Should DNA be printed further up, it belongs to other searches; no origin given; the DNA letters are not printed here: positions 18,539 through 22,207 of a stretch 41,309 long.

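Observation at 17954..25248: Central four-gene envelope module (DUF4159-like, giant 2-TM coiled-coil, TPR, GATase1-like lipoprotein) without its usual MoxR/DUF58/vWA partners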

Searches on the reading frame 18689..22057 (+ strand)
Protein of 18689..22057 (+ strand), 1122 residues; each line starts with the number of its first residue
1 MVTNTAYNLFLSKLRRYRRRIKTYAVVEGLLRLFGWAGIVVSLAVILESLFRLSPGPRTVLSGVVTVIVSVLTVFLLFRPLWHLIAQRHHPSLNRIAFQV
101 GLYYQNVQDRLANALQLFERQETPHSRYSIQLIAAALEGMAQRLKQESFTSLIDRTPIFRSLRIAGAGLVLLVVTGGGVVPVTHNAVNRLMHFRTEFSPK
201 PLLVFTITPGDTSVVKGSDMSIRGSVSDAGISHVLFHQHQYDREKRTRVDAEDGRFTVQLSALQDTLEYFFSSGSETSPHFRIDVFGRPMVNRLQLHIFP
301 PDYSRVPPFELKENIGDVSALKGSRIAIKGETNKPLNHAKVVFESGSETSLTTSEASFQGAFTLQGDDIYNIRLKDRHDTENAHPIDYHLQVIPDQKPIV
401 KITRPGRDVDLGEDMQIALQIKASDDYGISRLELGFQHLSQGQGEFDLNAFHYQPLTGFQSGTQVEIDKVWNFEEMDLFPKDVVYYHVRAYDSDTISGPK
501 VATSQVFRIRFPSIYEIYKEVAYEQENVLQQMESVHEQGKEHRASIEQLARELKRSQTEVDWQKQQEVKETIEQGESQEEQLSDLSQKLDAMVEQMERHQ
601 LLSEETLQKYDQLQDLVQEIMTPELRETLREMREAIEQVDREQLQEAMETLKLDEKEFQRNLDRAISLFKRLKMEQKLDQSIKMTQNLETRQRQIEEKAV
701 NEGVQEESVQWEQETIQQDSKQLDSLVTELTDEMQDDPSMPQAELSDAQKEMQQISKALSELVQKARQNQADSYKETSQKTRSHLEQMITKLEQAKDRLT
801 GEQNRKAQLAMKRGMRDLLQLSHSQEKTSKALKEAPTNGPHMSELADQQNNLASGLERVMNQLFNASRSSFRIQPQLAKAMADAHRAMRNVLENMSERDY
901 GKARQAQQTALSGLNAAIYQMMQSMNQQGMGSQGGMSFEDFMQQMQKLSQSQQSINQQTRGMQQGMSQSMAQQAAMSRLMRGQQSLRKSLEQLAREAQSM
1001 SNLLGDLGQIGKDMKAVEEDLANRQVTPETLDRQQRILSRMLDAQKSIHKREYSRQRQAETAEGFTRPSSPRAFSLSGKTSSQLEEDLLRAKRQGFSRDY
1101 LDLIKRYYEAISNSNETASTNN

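Call 3: search_protein_families(library=pfam, proteins=[window:18689-22057:+], max_evalue=0.1)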
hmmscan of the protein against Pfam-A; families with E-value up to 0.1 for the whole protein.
window:18689-22057:+ (1122 aa): 3 families
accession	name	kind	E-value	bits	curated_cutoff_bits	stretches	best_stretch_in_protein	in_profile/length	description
PF13779.11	DUF4175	-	1.9e-31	109.4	27.3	1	274-935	177-754/825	Domain of unknown function (DUF4175)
PF17957.7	Big_7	-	0.00042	21.3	24.1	0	207-236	6-37/70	Bacterial Ig domain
PF03137.26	OATP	-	0.073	11.8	25.8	0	8-76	281-349/545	Organic Anion Transporter Polypeptide (OATP) family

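Call 4: search_protein_families(library=ncbifam, proteins=[window:18689-22057:+], max_evalue=0.1)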
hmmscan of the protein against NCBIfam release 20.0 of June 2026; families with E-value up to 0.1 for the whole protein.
window:18689-22057:+ (1122 aa): 0 families

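Call 44: find_homologous_proteins(query=window:18689-22057:+, max_evalue=0.001)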
Query window:18689-22057:+ (1122 aa): 81 proteins with E <= 0.001 among 8000 candidates.
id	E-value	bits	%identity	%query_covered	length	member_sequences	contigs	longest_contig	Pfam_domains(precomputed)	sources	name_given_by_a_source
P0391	0.0e+0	2435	100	100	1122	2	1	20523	PF13779.12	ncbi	-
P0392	0.0e+0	2103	86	100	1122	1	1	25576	PF13779.12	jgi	jgi:hypothetical protein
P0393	1.6e-256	872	39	99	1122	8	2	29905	-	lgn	-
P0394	1.9e-251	855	40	98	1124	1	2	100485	-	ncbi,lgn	-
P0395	3.4e-251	855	40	98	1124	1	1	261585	-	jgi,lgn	jgi:hypothetical protein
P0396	4.7e-249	848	39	98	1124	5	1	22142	-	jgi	-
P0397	1.5e-248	846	40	99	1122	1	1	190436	-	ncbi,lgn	-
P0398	2.2e-245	835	38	99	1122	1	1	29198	PF13779.12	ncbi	-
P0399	2.6e-236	805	37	99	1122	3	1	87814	-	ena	-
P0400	8.2e-236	804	39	99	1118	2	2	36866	PF13779.12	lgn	-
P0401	3.7e-234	798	37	99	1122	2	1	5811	-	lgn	-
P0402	2.9e-233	795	39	95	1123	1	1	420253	PF13779.12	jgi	jgi:hypothetical protein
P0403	4.9e-231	788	37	98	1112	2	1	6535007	-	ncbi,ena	-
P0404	4.3e-230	785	37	99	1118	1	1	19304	-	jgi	jgi:hypothetical protein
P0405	2.4e-229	782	38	99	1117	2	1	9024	PF13779.12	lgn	-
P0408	3.0e-226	772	38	99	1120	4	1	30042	PF13779.12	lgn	-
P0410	1.4e-220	753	39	95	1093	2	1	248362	PF13779.12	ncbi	-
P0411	3.0e-220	752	41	82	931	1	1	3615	PF13779.12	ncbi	-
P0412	2.6e-213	729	38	96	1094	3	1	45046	PF13779.12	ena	-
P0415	7.0e-206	705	36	98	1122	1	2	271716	-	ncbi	-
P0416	4.8e-205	702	38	95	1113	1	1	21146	PF13779.12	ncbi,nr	ncbi:DUF4175 domain-containing protein [bacterium]|nr:DUF4175 domain-containing protein [bacterium]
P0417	2.4e-204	700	37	92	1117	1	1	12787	PF13779.12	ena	-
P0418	2.1e-203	696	37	99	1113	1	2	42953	PF13779.12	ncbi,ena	-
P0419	4.7e-200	685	36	98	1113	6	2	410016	PF13779.12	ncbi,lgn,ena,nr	ncbi:MAG TPA: hypothetical protein PK843_04885 [bacterium]|nr:hypothetical protein [bacterium]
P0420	7.0e-200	685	35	100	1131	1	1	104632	PF13779.12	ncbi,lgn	-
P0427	5.2e-130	454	29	99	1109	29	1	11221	PF13779.12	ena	-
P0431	1.2e-104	370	26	96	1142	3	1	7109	PF13779.12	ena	-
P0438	8.6e-43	165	21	94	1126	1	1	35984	-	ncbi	-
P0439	5.7e-35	139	23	59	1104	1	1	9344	PF13779.12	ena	-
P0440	5.8e-35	139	23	59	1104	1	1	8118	PF13779.12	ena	-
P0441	1.3e-34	138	23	59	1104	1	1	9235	PF13779.12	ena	-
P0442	1.9e-34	137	31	3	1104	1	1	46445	PF13779.12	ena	-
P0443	1.2e-33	135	23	59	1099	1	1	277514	PF13779.12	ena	-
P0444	1.3e-33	134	23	59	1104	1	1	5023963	PF13779.12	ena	-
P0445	2.2e-33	134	25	43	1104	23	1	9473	PF13779.12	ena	-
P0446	5.0e-33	133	23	59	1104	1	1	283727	PF13779.12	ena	-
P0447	2.1e-31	127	24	73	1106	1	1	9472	PF13779.12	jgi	jgi:soluble cytochrome b562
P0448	2.9e-31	127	22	83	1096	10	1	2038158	PF13779.12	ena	-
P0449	5.7e-29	119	25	43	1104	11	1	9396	PF13779.12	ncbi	-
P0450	7.4e-29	119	23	59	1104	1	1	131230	PF13779.12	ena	-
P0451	1.2e-28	118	22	59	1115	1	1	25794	PF13779.12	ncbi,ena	-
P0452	1.4e-28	118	25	46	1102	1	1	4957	PF13779.12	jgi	jgi:soluble cytochrome b562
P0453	2.8e-28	117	22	59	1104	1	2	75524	PF13779.12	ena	-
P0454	3.5e-28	116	22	59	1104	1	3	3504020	PF13779.12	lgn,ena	-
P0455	4.2e-28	116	22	59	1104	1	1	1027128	PF13779.12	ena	-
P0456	6.1e-28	116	23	59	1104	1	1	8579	PF13779.12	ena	-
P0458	3.9e-27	113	22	86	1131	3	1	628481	-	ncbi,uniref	ncbi:hypothetical protein [Flagellimonas marina]|uniref:DUF4175 family protein n=1 Tax=Flagellimonas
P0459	8.9e-24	102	24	39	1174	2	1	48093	PF13779.12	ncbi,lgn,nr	ncbi:MAG TPA: DUF4175 family protein [Gemmatimonadaceae bacterium]|nr:DUF4175 family protein [Gemmat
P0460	1.7e-23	101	24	46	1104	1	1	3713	PF13779.12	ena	-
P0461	2.2e-23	101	24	39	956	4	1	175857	-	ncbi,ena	-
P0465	3.4e-14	70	26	24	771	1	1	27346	PF13779.12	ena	-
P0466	3.8e-13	67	23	44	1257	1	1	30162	-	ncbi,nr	ncbi:MAG: hypothetical protein P4L84_17850 [Isosphaeraceae bacterium]|nr:hypothetical protein [Isosp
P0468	6.3e-7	46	25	25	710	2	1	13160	PF13779.12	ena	-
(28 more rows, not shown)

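Call 45: find_encoding_contigs(protein=P0458, flank=10000, max_places=1)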
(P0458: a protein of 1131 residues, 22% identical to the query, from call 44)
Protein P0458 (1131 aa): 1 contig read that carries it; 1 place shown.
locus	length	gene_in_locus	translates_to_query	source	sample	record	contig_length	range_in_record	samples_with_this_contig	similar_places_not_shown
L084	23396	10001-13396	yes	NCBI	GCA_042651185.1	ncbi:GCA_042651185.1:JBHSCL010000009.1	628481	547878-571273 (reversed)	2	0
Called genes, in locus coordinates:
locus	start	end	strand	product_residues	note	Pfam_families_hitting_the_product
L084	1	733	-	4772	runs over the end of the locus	PF07495:Y_Y_Y (faint), PF17210:SdrD_B (faint), PF06832:BiPBP_C (faint), PF13573:SprB, PF13585:CHU_C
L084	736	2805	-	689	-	PF11751:PorP_SprF, PF05036:SPOR (weak)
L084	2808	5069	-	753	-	PF13895:Ig_2 (faint), PF19081:Ig_7 (faint), PF13927:Ig_3 (faint), PF06832:BiPBP_C (faint), PF13585:CHU_C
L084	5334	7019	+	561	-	PF00749:tRNA-synt_1c, PF03950:tRNA-synt_1c_C, PF20974:tRNA-synt_1c_C2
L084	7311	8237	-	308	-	PF01145:Band_7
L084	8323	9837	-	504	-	PF00749:tRNA-synt_1c, PF19269:Anticodon_2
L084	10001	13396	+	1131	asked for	-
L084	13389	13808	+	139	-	PF02130:YbeY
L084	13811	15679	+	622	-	PF01134:GIDA, PF12831:FAD_oxidored (weak), PF21680:GIDA_C_1st, PF13932:SAM_GIDA_C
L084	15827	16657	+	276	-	PF13489:Methyltransf_23, PF08241:Methyltransf_11, PF08242:Methyltransf_12, PF13649:Methyltransf_25, PF13847:Methyltransf_31 (weak)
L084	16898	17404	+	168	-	PF03938:OmpH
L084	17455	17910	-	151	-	-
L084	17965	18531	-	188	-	PF00027:cNMP_binding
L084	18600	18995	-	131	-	-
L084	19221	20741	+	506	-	-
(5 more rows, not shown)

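Call 46: find_encoding_contigs(protein=P0444, flank=10000, max_places=1)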
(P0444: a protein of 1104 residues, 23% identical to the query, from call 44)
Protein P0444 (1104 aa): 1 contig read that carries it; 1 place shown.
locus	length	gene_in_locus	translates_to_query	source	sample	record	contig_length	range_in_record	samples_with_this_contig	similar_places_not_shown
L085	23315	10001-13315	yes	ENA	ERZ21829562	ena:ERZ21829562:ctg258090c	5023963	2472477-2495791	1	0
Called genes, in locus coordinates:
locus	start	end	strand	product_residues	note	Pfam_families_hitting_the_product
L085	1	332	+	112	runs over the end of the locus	PF21716:dnstrm_HI1420, PF01381:HTH_3 (weak)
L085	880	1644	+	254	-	PF00596:Aldolase_II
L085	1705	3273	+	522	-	PF20695:UbiD_N, PF01977:UbiD, PF20696:UbiD_C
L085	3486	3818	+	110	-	PF01740:STAS, PF13466:STAS_2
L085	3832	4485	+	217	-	PF05719:GPP34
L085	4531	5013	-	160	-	PF03976:PPK2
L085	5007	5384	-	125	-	PF03976:PPK2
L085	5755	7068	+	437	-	PF25984:BSH_YknX (weak), PF25988:HH_CyaD (weak), PF25994:HH_AprE, PF26002:Beta-barrel_AprE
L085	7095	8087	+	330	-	PF02668:TauD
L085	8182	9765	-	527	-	PF06277:EutA, PF14450:FtsA (faint)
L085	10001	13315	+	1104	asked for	PF13779:DUF4175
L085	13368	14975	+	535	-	PF13428:TPR_14 (faint), PF23914:TPR_CcmH_CycH (faint), PF12895:ANAPC3 (faint), PF13431:TPR_17 (faint), PF13485:Peptidase_MA_2, PF14559:TPR_19 (weak), PF13424:TPR_12, PF13432:TPR_16, +4 more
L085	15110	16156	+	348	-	PF20030:bpMoxR, PF07726:AAA_3, PF07728:AAA_5, PF17863:AAA_lid_2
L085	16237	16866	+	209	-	PF00702:Hydrolase, PF12710:HAD, PF13419:HAD_2, PF13242:Hydrolase_like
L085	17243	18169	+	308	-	PF01063:Aminotran_4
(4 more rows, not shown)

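Call 47: find_encoding_contigs(protein=P0459, flank=10000, max_places=1)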
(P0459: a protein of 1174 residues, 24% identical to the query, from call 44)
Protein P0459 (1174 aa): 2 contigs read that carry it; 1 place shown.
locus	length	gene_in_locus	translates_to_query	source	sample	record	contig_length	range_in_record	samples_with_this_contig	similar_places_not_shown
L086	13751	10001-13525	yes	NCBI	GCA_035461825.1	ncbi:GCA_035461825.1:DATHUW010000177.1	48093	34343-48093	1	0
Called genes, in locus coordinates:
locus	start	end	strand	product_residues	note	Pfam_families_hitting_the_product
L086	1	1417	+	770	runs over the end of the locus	PF07090:GATase1_like (weak)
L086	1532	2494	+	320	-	-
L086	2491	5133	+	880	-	PF23914:TPR_CcmH_CycH (faint), PF07719:TPR_2 (faint), PF13174:TPR_6 (faint), PF13181:TPR_8 (faint), PF13424:TPR_12 (faint), PF13428:TPR_14 (faint), PF13432:TPR_16 (faint), PF13485:Peptidase_MA_2, +1 more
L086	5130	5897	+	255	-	PF13709:DUF4159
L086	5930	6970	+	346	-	PF00493:MCM (weak), PF20030:bpMoxR, PF00004:AAA (faint), PF07726:AAA_3, PF07728:AAA_5, PF17863:AAA_lid_2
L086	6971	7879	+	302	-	PF01882:DUF58, PF00092:VWA, PF13519:VWA_2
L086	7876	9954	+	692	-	PF07584:BatA, PF05762:VWA_CoxE (weak), PF13519:VWA_2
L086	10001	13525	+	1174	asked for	PF13779:DUF4175 (weak)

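Call 48: find_encoding_contigs(protein=P0448, flank=10000, max_places=1)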
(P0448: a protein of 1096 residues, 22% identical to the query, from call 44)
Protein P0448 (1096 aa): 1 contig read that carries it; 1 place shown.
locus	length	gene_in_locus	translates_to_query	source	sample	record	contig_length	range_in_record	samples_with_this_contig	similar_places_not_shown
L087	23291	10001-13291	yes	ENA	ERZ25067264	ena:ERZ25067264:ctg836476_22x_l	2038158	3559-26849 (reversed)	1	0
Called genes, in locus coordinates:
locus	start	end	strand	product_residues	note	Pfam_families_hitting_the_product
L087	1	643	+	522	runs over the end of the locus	PF20695:UbiD_N, PF01977:UbiD, PF20696:UbiD_C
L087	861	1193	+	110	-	PF01740:STAS, PF13466:STAS_2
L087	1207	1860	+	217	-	PF05719:GPP34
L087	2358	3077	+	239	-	-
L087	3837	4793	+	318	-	-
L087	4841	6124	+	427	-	-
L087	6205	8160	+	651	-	PF00756:Esterase (weak), PF01738:DLH, PF02129:Peptidase_S15, PF20434:BD-FAE, PF00561:Abhydrolase_1 (weak), PF12146:Hydrolase_4 (weak), PF12697:Abhydrolase_6, PF00326:Peptidase_S9, +1 more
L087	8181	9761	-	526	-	PF06277:EutA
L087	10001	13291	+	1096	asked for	PF13779:DUF4175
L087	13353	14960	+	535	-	PF13428:TPR_14 (faint), PF23914:TPR_CcmH_CycH (faint), PF13485:Peptidase_MA_2, PF13432:TPR_16 (weak), PF14559:TPR_19 (weak), PF13424:TPR_12, PF13432:TPR_16 (weak), PF14559:TPR_19, +6 more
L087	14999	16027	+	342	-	PF20030:bpMoxR, PF07726:AAA_3, PF07728:AAA_5, PF17863:AAA_lid_2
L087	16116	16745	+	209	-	PF00702:Hydrolase, PF12710:HAD, PF13419:HAD_2, PF13242:Hydrolase_like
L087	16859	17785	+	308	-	PF01063:Aminotran_4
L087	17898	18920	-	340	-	PF00296:Bac_luciferase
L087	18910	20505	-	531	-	PF00884:Sulfatase, PF01663:Phosphodiest (weak), PF16347:SGSH_C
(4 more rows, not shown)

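Call 49: find_encoding_contigs(protein=P0438, flank=10000, max_places=1)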
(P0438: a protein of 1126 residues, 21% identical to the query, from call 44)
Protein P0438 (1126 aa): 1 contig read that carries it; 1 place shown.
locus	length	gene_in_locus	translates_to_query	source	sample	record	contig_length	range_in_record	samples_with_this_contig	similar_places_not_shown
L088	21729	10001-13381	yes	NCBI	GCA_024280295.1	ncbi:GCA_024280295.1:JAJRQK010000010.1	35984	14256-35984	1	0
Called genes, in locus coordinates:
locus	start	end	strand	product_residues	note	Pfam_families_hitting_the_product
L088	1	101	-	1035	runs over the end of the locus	PF00989:PAS, PF08448:PAS_4 (faint), PF13188:PAS_8 (weak), PF13426:PAS_9 (weak), PF07536:HWE_HK (faint), PF07568:HisKA_2, PF02518:HATPase_c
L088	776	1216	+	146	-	PF02502:LacAB_rpiB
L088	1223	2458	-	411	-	PF00578:AhpC-TSA, PF08534:Redoxin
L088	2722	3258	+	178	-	PF07638:Sigma70_ECF (weak), PF04542:Sigma70_r2, PF04545:Sigma70_r4 (faint), PF08281:Sigma70_r4_2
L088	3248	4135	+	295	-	PF13585:CHU_C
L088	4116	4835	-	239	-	PF22285:DUF6962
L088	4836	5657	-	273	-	PF00106:adh_short, PF08659:KR, PF13561:adh_short_C2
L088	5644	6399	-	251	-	PF02517:Rce1-like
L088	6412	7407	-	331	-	PF01073:3Beta_HSD, PF01370:Epimerase, PF02719:Polysacc_synt_2, PF04321:RmlD_sub_bind, PF13460:NAD_binding_10, PF16363:GDP_Man_Dehyd, PF07993:NAD_binding_4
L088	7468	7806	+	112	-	-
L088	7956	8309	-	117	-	PF02152:FolB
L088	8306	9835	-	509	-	PF00749:tRNA-synt_1c, PF19269:Anticodon_2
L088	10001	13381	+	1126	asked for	-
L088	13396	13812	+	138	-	PF13581:HATPase_c_2, PF02518:HATPase_c (weak)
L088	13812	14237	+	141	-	PF02130:YbeY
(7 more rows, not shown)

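Call 56: search_solved_structures(query=L086:2-1417:+, max_evalue=1)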
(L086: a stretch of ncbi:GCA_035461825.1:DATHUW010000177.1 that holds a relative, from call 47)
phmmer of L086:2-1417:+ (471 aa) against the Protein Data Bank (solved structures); distinct sequences matched with E-value up to 1: 5.
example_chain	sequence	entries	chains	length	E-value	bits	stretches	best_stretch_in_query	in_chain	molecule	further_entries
7ona_A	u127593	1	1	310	1.1e-07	34.3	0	108-190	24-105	SAKe6AC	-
7pvp_A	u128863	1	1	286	4.8e-07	32.2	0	108-157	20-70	SAKe6BC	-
3soz_A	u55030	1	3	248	2.6e-06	29.7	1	92-192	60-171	Cytoplasmic Protein STM1381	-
2gk3_A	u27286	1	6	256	0.014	17.5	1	92-163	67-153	putative cytoplasmic protein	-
3axy_A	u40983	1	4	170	0.94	11.4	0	272-311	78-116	Protein HEADING DATE 3A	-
